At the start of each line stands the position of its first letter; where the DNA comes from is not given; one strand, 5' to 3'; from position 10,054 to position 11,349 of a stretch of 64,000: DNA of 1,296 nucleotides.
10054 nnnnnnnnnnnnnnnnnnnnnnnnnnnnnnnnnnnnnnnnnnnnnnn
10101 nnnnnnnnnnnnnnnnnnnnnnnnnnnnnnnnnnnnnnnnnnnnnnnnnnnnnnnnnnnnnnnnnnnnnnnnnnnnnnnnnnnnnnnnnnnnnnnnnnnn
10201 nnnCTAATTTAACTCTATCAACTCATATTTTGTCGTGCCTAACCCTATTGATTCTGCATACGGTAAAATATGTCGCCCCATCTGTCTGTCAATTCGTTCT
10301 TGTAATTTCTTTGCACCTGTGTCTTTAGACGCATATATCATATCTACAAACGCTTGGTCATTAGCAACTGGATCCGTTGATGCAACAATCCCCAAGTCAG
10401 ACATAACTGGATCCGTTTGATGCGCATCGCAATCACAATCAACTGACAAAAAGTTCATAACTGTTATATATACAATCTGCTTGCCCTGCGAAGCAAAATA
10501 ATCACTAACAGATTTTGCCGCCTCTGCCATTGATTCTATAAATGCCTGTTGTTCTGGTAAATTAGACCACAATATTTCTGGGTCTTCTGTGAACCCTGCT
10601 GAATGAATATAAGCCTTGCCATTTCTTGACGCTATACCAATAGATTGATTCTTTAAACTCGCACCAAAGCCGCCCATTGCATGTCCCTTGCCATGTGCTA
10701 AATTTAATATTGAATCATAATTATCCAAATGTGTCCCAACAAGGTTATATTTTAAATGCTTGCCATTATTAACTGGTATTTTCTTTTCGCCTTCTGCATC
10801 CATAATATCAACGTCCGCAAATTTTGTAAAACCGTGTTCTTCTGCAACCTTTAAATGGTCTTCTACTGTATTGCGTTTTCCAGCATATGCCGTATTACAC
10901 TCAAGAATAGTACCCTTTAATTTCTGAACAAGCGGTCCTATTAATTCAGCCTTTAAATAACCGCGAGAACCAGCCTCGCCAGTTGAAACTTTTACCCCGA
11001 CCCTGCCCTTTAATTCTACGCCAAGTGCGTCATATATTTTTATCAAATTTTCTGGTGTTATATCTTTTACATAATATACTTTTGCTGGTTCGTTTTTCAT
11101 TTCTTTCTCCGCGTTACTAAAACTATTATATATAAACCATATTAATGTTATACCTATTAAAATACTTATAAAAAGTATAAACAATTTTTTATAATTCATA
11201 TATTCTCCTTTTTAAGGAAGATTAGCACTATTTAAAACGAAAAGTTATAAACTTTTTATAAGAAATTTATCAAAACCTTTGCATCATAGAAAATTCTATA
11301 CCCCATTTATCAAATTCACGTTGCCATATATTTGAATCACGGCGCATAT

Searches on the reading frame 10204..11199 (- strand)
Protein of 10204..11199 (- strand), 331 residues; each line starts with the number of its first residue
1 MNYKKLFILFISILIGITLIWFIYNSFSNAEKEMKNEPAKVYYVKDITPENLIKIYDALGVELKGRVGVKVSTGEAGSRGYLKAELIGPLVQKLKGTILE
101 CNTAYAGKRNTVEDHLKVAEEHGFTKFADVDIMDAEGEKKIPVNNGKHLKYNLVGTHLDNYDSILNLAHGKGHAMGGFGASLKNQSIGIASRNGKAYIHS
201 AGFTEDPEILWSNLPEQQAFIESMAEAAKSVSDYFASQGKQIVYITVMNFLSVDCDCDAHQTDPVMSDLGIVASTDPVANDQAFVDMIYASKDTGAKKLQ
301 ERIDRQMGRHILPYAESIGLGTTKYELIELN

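Call 5: search_protein_families(library=pfam, proteins=[window:10204-11199:-], max_evalue=0.1)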
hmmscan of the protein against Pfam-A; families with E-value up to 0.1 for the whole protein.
window:10204-11199:- (331 aa): 1 family
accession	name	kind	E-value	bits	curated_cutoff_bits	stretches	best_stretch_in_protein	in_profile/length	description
PF04015.17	DUF362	-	1.7e-43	149.5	24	1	67-286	1-200/200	Domain of unknown function (DUF362)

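Call 6: search_protein_families(library=padloc, proteins=[window:10204-11199:-], max_evalue=0.1)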
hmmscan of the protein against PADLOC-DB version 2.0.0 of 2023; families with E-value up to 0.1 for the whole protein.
window:10204-11199:- (331 aa): 0 families

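Call 7: search_protein_families(library=ncbifam, proteins=[window:10204-11199:-], max_evalue=0.1)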
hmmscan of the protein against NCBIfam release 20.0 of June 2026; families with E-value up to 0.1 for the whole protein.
window:10204-11199:- (331 aa): 0 families
